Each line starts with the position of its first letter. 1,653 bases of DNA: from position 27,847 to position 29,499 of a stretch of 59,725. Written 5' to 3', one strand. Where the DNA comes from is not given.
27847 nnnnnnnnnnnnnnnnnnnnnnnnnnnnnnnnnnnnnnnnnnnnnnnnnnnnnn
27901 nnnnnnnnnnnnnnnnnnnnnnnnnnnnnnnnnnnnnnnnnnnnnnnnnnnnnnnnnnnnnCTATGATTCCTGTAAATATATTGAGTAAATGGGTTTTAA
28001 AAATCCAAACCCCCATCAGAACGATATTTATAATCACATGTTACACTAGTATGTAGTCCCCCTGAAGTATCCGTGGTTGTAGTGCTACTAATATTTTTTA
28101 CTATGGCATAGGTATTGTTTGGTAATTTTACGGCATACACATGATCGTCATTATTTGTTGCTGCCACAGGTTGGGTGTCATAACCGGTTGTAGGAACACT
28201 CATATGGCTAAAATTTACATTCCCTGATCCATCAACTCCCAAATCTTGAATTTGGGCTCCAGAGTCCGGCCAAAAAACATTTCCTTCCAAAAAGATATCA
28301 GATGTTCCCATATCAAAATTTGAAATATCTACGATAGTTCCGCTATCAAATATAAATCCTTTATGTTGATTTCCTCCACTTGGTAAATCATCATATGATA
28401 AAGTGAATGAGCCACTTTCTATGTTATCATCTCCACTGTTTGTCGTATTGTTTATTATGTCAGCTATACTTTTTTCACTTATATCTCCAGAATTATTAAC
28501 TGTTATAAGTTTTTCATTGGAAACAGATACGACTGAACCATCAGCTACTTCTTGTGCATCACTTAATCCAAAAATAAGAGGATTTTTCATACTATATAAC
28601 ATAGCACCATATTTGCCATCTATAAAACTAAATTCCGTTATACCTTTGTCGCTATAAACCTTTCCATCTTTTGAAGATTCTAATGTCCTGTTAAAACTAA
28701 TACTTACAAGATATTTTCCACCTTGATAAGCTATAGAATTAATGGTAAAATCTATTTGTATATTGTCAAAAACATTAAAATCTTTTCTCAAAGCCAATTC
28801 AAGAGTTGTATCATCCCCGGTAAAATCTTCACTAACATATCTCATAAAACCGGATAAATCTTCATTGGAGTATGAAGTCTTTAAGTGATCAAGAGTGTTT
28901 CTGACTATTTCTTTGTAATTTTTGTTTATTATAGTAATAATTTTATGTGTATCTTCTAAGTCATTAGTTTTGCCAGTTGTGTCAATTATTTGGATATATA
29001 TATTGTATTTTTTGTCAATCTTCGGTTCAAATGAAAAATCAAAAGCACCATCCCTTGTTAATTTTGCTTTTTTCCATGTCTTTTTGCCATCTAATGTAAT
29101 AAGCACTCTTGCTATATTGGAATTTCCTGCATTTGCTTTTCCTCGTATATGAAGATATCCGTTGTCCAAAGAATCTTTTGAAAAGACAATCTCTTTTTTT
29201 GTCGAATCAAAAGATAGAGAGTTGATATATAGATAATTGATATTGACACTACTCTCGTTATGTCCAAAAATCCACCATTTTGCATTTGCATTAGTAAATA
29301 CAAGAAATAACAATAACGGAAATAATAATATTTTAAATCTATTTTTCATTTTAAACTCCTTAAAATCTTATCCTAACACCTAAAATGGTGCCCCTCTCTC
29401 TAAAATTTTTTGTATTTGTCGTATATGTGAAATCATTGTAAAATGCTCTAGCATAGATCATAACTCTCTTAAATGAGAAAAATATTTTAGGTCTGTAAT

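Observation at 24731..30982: Candidate undescribed envelope/secretion system: OM beta-barrel + Ig/NTF2/HmuY-like protein + poly-PASTA/NTF2 protein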

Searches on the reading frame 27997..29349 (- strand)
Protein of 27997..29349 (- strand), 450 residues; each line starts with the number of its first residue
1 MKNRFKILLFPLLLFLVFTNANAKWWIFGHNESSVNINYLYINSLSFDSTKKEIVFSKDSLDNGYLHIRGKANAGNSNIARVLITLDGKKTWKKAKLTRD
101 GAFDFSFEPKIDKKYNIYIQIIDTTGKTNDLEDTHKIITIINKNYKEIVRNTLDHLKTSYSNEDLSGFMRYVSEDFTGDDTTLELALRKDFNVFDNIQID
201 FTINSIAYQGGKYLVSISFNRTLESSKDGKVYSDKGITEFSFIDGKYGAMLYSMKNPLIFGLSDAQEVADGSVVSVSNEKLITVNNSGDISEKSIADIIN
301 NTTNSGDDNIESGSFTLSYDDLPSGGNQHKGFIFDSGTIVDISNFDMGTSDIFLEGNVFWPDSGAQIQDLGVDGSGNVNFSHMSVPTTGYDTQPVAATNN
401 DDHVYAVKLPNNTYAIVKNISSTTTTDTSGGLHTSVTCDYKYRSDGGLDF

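Call 3: search_protein_families(library=pfam, proteins=[window:27997-29349:-], max_evalue=1)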
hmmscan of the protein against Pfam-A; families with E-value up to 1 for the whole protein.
window:27997-29349:- (450 aa): 3 families
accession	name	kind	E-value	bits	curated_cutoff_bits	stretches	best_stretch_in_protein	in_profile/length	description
PF03404.22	Mo-co_dimer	-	8.7e-05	23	22.7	1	37-100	4-66/138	Mo-co oxidoreductase dimerisation domain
PF19077.6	Big_13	-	0.013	16.4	27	1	77-132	38-94/102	Bacterial Ig-like domain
PF03562.22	MltA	-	0.088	13.3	24.3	0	47-87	68-108/163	MltA specific insert domain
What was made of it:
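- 28927..29244 (-): B Ig-like domain (aa 36-141). Pfam Mo-co_dimer E 8.7e-5 and Big_13 E 0.013 (call 3).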

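Call 4: search_protein_families(library=ncbifam, proteins=[window:27997-29349:-], max_evalue=1)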
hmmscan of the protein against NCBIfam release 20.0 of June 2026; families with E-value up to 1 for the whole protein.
window:27997-29349:- (450 aa): 4 families
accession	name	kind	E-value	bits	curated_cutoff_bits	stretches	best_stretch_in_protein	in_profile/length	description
TIGR04555.1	sulfite_DH_soxC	equivalog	0.00038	19.5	420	1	61-99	300-338/408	sulfite dehydrogenase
NF011737.0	PRK15190.1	equivalog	0.003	17.2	240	1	304-442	46-180/181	fimbrial protein BcfE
NF052245.1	SorA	equivalog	0.0053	15.5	600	1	64-107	303-345/396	SorA family sulfite dehydrogenase catalytic subunit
NF052247.1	SorT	equivalog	0.0055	15.5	570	1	57-99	284-326/387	SorT family sulfite dehydrogenase catalytic subunit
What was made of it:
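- On Chaperone-usher pathway: The only fimbrial signal is BcfE at E 0.003, 17 bits against a cut-off of 240 (calls 3, 4).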

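Call 15: search_solved_structures(query=window:27997-29349:-, max_evalue=1)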
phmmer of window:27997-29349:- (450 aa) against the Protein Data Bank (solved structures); distinct sequences matched with E-value up to 1: 4.
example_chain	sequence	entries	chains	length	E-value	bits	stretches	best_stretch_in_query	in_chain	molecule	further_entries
2xts_A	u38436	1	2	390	0.21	13.9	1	64-101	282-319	SULFITE DEHYDROGENASE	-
2a9b_A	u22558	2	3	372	0.81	12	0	63-102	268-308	Sulfite Oxidase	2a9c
2a99_A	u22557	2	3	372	0.81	12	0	63-102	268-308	Sulfite Oxidase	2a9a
2a9d_A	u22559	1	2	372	0.81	12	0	63-102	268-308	Sulfite Oxidase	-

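Call 18: find_homologous_proteins(query=window:27997-29349:-)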
Query window:27997-29349:- (450 aa): 174 proteins with E <= 0.001 among 7433 candidates; the best 120 are listed.
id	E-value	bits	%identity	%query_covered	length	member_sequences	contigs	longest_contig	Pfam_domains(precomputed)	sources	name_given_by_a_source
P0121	9.3e-295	995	100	100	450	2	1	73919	-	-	-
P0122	3.8e-228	776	75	100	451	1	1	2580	-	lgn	-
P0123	2.1e-222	757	76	96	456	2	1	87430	-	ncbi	-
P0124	1.1e-220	751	74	100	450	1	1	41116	-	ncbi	-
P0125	2.0e-218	744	73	100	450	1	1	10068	-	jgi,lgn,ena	-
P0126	2.1e-218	744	75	100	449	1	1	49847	-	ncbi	-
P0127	2.1e-157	543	67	86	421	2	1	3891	-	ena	-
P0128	1.0e-143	498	51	100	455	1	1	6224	-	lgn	-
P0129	1.0e-132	462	50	100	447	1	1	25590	-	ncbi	-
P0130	1.2e-125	438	51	91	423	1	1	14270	-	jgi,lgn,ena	-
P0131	2.8e-123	430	51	91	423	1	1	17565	-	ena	-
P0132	1.9e-122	428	51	95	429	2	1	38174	-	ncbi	-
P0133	5.1e-119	416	48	98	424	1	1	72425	-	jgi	jgi:hypothetical protein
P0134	6.6e-110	386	46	100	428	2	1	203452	-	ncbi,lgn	ncbi:MAG: hypothetical protein V2A75_03405 [Pseudomonadota bacterium]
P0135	1.2e-108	382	45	99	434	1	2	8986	-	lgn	-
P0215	1.7e-81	293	37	99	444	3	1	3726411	-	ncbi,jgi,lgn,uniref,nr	ncbi:hypothetical protein [Geobacter sulfurreducens]|uniref:hypothetical protein n=1 Tax=Geobacter s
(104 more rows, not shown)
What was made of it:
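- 27997..29349 (-): Gene B: secreted adaptor protein (450 aa) made of a signal peptide, KWWIFG, an Ig-like domain, an NTF2-like domain, a conserved linker and a beta-sandwich. There are 174 homologous clusters, all 'hypothetical', including Geobacter sulfurreducens (call 18).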

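Call 20: find_encoding_contigs(protein=P0215, flank=10000, max_places=2)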
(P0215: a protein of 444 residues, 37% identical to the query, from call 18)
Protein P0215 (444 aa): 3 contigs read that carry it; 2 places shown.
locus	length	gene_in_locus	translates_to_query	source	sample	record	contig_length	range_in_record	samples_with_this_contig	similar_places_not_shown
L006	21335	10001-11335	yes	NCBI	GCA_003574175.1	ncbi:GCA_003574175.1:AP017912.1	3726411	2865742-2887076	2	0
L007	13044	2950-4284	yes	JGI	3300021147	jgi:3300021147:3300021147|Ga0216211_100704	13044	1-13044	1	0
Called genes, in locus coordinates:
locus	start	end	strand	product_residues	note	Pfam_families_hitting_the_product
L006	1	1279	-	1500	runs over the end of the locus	PF00873:ACR_tran, PF02321:OEP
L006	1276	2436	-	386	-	PF25917:BSH_RND (weak), PF25954:Beta-barrel_RND_2, PF25975:CzcB_C (weak), PF25989:YknX_C (weak)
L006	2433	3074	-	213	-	PF00440:TetR_N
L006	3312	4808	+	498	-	PF00989:PAS, PF13188:PAS_8 (weak), PF08448:PAS_4, PF13426:PAS_9, PF08447:PAS_3, PF00512:HisKA, PF02518:HATPase_c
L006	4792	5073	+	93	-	-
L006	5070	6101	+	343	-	PF00512:HisKA, PF02518:HATPase_c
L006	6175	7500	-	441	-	PF00196:GerE, PF08281:Sigma70_r4_2 (weak)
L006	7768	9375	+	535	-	-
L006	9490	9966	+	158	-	-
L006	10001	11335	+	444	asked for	-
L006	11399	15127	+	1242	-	-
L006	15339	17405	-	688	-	PF00112:Peptidase_C1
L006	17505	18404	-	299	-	PF00892:EamA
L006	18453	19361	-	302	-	PF00892:EamA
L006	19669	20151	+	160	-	PF00011:HSP20, PF17886:ArsA_HSP20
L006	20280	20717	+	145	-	PF04657:DMT_YdcZ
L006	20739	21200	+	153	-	PF09900:DUF2127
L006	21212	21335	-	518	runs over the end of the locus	PF12801:Fer4_5, PF00037:Fer4 (faint), PF12838:Fer4_7 (faint), PF13183:Fer4_8 (faint), PF13187:Fer4_9 (faint), PF13237:Fer4_10 (faint), PF14697:Fer4_21 (faint), PF12837:Fer4_6 (faint)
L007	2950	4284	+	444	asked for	-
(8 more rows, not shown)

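Call 29: list_cluster_members(proteins=[P0215, L006:7768-9375:+, L006:11399-15127:+, L006:9490-9966:+])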
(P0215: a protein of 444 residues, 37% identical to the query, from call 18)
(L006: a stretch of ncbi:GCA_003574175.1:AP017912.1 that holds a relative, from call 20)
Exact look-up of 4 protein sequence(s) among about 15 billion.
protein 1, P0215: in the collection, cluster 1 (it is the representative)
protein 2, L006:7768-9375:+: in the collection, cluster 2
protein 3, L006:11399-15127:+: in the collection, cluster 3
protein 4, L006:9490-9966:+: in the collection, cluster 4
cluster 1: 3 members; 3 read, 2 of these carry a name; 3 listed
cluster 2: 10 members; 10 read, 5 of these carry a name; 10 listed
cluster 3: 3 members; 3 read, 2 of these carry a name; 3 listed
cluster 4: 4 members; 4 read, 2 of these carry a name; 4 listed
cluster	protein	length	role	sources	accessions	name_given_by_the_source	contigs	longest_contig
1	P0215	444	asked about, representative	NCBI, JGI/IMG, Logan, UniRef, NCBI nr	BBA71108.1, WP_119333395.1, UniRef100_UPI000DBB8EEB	hypothetical protein [Geobacter sulfurreducens] | hypothetical protein n=1 Tax=Geobacter sulfurreducens TaxID=35554 RepID=UPI000DBB8EEB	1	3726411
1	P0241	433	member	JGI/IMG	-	hypothetical protein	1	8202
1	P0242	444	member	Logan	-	-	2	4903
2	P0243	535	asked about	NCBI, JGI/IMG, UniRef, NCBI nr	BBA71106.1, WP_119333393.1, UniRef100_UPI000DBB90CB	hypothetical protein [Geobacter sulfurreducens] | hypothetical protein n=1 Tax=Geobacter sulfurreducens TaxID=35554 RepID=UPI000DBB90CB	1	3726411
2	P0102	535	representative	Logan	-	-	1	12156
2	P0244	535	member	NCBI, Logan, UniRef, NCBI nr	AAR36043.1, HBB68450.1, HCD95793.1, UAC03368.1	hypothetical protein KVP06_13435 [Geobacter sulfurreducens] | Outer membrane channel n=1 Tax=Geobacter sulfurreducens (strain ATCC 51573 / DSM 12127 / ... | hypothetical protein [Geobacter sulfurreducens]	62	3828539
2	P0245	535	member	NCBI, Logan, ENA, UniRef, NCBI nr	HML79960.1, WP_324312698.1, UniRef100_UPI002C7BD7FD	hypothetical protein [Geobacter sulfurreducens] | hypothetical protein n=1 Tax=Geobacter sulfurreducens TaxID=35554 RepID=UPI002C7BD7FD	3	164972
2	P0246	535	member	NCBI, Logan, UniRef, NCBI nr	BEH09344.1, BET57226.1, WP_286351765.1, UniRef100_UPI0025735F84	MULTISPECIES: hypothetical protein [Geobacter] | hypothetical protein n=1 Tax=Geobacter TaxID=28231 RepID=UPI0025735F84 | hypothetical protein [Geobacter sulfurreducens]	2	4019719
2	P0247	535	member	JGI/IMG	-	hypothetical protein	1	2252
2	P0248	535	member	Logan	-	-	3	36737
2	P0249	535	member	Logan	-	-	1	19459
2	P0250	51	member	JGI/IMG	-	-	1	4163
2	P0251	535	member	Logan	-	-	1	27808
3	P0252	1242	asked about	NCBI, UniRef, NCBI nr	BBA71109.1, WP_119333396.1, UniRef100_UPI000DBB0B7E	hypothetical protein [Geobacter sulfurreducens] | hypothetical protein n=1 Tax=Geobacter sulfurreducens TaxID=35554 RepID=UPI000DBB0B7E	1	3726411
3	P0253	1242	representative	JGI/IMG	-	-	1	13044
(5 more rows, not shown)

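Call 30: search_protein_families(library=pfam, proteins=[L006:11399-15127:+], max_evalue=0.01)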
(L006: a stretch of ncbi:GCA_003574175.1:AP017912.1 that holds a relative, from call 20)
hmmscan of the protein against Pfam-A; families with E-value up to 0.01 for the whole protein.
L006:11399-15127:+ (1242 aa): 0 families

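Call 44: predict_structure(alignment_id=A2)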
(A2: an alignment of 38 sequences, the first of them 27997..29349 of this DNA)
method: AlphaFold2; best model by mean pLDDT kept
length: 450 residues; sequences in the alignment: 38
mean_pLDDT: 83.9   pTM: 0.57
mean pLDDT of the five models: 83.9, 83.3, 82.9, 82.4, 80.7
residues with pLDDT >= 90: 198; 70-90: 183; 50-70: 47; < 50: 22
segments of 3 or more residues with pLDDT < 50: 20-33, 301-308
pLDDT, mean of each block of 10 residues (from residue 1): 61 61 40 71 83 88 90 87 96 94 94 95 91 92 86 93 93 83 84 91 88 91 92 89 90 83 70 64 79 69 45 91 85 92 80 94 94 79 84 89 93 93 89 93 86
secondary structure, 60 per line:
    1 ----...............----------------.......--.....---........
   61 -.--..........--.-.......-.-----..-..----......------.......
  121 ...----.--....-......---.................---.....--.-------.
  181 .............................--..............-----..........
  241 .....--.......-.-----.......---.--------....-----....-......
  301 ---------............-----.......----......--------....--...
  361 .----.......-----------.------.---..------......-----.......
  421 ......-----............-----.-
elements in order: H5-19 E36-42 E53-57 E65-74 E79-85 E102-107 E114-123 H131-134 E136-141 H145-161 H165-169 H180-193 E194-209 E212-225 E231-245 E248-254 H262-268 E281-284 E290-293 H295-300 E310-321 E327-333 E338-343 E352-355 E358-361 E366-372 E403-408 E414-426 E432-443
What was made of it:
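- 29263..29280 (-): Invariant mature N-terminus of B: KWWIFG (aa 24-29), directly after the predicted AxA signal-peptidase site. It has low pLDDT in the monomer model (call 44), so it probably docks on a partner (inference).
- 28588..28917 (-): B NTF2-like domain (aa 145-254). AF2 gives an alpha+beta cone (call 44).
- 28000..28422 (-): B C-terminal beta-sandwich (aa 310-450), ending in a near-invariant ............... Present only in 'type 1' B proteins. AF2 strands at aa 310-443 (call 44).
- On NTF2-like fold superfamily (fold level, for B aa 145-254 and C aa 950-1076): AF2 secondary structure is H145-161, H165-169, H180-193, then 4 long strands (call 44).
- Checked: B has three domains (AF2 pLDDT 83.9, call 44):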

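Call 47: search_solved_structures(query=A2, max_evalue=1)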
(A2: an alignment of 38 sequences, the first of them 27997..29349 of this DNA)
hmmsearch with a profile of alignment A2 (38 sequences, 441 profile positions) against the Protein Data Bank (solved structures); distinct sequences matched with E-value up to 1: 10.
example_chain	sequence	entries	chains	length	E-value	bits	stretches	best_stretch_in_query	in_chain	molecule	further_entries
5wa0_A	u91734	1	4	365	0.00087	21.5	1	52-127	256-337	Putative sulfite oxidase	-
5k3x_A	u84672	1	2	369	0.00089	21.5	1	52-127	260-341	Putative sulfite oxidase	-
4pw3_A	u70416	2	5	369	0.0009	21.5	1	52-127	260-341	Putative sulfite oxidase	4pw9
3u22_A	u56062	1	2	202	0.014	17.6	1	373-433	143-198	putative HmuY_like heme binding protein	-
2xts_A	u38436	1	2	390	0.037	16.2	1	63-98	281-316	SULFITE DEHYDROGENASE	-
1ogp_A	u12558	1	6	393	0.45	12.6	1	60-110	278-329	SULFITE OXIDASE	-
2ca3_A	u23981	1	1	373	0.53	12.4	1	60-134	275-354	SULFITE:CYTOCHROME C OXIDOREDUCTASE SUBUNIT A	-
2ca4_A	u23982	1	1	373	0.53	12.4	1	60-134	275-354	SULFITE:CYTOCHROME C OXIDOREDUCTASE SUBUNIT A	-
2blf_A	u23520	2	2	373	0.53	12.4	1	60-134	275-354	Sulfite:cytochrome c oxidoreductase subunit A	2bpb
2c9x_A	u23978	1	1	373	0.53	12.4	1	60-134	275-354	SULFITE:CYTOCHROME C OXIDOREDUCTASE SUBUNIT A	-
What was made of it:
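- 28927..29244 (-): The A2 profile hits the sulfite oxidase C-terminal domain at E 9e-4 (call 47).
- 28000..28422 (-): Weak HmuY-like hit (3u22, E 0.014, call 47).
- Checked: Evidence: only a weak HmuY-like profile hit (3u22, E 0.014, call 47).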

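Call 49: fold_search(model_id=the predicted structure, library=pdb)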
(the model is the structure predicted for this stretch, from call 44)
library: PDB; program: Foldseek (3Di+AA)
matches with E <= 10: 1709; with E <= 0.001: 73
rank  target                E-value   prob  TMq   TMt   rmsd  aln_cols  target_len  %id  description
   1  3hbg                  2.7e-06  1.00  0.18  0.23   4.8       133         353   15  Structure of recombinant Chicken Liver Sulfite Oxidase mutant C185S (released 2010-04-14)
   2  6xj6                  3.9e-06  1.00  0.22  0.32  14.1       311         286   11  Crystal structure of the helical cell shape determining protein Pgp2 from Campylobacter jejuni (released 2021-03-17)
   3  3r18                  7.9e-06  1.00  0.18  0.22   4.8       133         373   15  Chicken sulfite oxidase double mutant with altered activity and substrate affinity (released 2012-02-08)
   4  7o21_B                9.8e-06  1.00  0.24  0.37  12.6       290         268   10  Structure of Bdellovibrio bacteriovorus Bd1075 (released 2021-04-21)
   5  2a9a_B                1.0e-05  1.00  0.18  0.22   5.0       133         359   15  Crystal structure of recombinant chicken sulfite oxidase with the bound product, sulfate, at the active site (released 2005-08-02)
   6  2a9b                  1.0e-05  1.00  0.16  0.19  11.7       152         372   13  Crystal structure of R138Q mutant of recombinant sulfite oxidase at resting state (released 2005-08-02)
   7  1sox_A                1.2e-05  1.00  0.18  0.18   4.8       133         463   15  SULFITE OXIDASE FROM CHICKEN LIVER (released 1998-04-29)
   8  2a9d_B                1.2e-05  1.00  0.16  0.20  11.7       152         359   13  Crystal structure of recombinant chicken sulfite oxidase with Arg at residue 161 (released 2005-08-02)
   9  2a9d_A                1.2e-05  1.00  0.16  0.19  11.7       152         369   13  Crystal structure of recombinant chicken sulfite oxidase with Arg at residue 161 (released 2005-08-02)
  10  7c5y_B                1.3e-05  1.00  0.17  0.16  19.1       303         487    6  Crystal structure of the iota-carbonic anhydrase from eukaryotic microalga complexed with iodide (released 2021-04-28)
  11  2a99                  1.4e-05  1.00  0.18  0.22   4.8       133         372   15  Crystal structure of recombinant chicken sulfite oxidase at resting state (released 2005-08-02)
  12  4pw3_B                1.4e-05  1.00  0.17  0.21   4.2       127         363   18  Crystal structure of the sulfite dehydrogenase SorT from Sinorhizobium meliloti (released 2015-06-03)
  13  4pw3_A                1.6e-05  1.00  0.18  0.21   4.0       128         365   19  Crystal structure of the sulfite dehydrogenase SorT from Sinorhizobium meliloti (released 2015-06-03)
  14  5k3x_B                1.9e-05  1.00  0.17  0.22   4.3       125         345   16  Crystal Structure of the sulfite dehydrogenase, SorT R78K mutant from Sinorhizobium meliloti (released 2017-05-24)
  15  1sox_B                2.0e-05  1.00  0.15  0.15  11.6       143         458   14  SULFITE OXIDASE FROM CHICKEN LIVER (released 1998-04-29)
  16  7o21_A                2.1e-05  1.00  0.24  0.36  12.7       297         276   10  Structure of Bdellovibrio bacteriovorus Bd1075 (released 2021-04-21)
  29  3rob_B                4.7e-05  1.00  0.22  0.72   2.8       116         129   12  The crystal structure of a conserved protein from Planctomyces limnophilus DSM 3776 (released 2011-05-11)
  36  3hx8_B                1.0e-04  1.00  0.23  0.75   2.4       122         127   16  Crystal structure of putative ketosteroid isomerase (NP_103587.1) from Mesorhizobium loti at 1.45 A resolution (released 2009-07-07)
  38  3rob_D                1.5e-04  1.00  0.22  0.74   2.7       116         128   12  The crystal structure of a conserved protein from Planctomyces limnophilus DSM 3776 (released 2011-05-11)
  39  3rob_A                1.5e-04  1.00  0.22  0.72   2.9       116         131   12  The crystal structure of a conserved protein from Planctomyces limnophilus DSM 3776 (released 2011-05-11)
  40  3hx8_A                1.6e-04  1.00  0.23  0.73   2.6       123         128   16  Crystal structure of putative ketosteroid isomerase (NP_103587.1) from Mesorhizobium loti at 1.45 A resolution (released 2009-07-07)
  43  3hx8_C                1.8e-04  1.00  0.22  0.74   2.3       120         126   17  Crystal structure of putative ketosteroid isomerase (NP_103587.1) from Mesorhizobium loti at 1.45 A resolution (released 2009-07-07)
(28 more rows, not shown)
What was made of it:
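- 28927..29244 (-): Foldseek 3hbg E 2.7e-6 (call 49).
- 28588..28917 (-): There are also hits to the NTF2 domains of Pgp2 (6xj6) and Bd1075 (7o21) (call 49).
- On NTF2-like fold superfamily (fold level, for B aa 145-254 and C aa 950-1076): Target-normalised TM-score (TMt) is 0.72-0.75 to 3rob and 3hx8 (call 49).
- Closest known: Periplasmic NTF2-domain proteins Pgp2 / Csd6 / Bd1075. Same: Structural hits 6xj6 and 7o21 (call 49).
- Checked: Evidence: target-normalised TM-score (TMt) 0.72-0.75 to 3rob/3hx8 (call 49).
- B's NTF2-like domain gives Foldseek hits to the NTF2 domains of Pgp2 and Bd1075 (call 49).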

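Call 73: search_protein_families(library=padloc, proteins=[window:27997-29349:-, L006:11399-15127:+], max_evalue=0.01)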
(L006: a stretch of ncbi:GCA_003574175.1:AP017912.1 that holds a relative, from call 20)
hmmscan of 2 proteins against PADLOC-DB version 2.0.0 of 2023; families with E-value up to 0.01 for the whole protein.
window:27997-29349:- (450 aa): 0 families

L006:11399-15127:+ (1242 aa): 0 families

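Call 79: search_dna_similar(query=window:27997-29349:-, collection=phages, mode=protein, max_evalue=0.00001, max_rows=10)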
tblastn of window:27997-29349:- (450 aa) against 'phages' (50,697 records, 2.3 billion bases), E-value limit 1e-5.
No match.
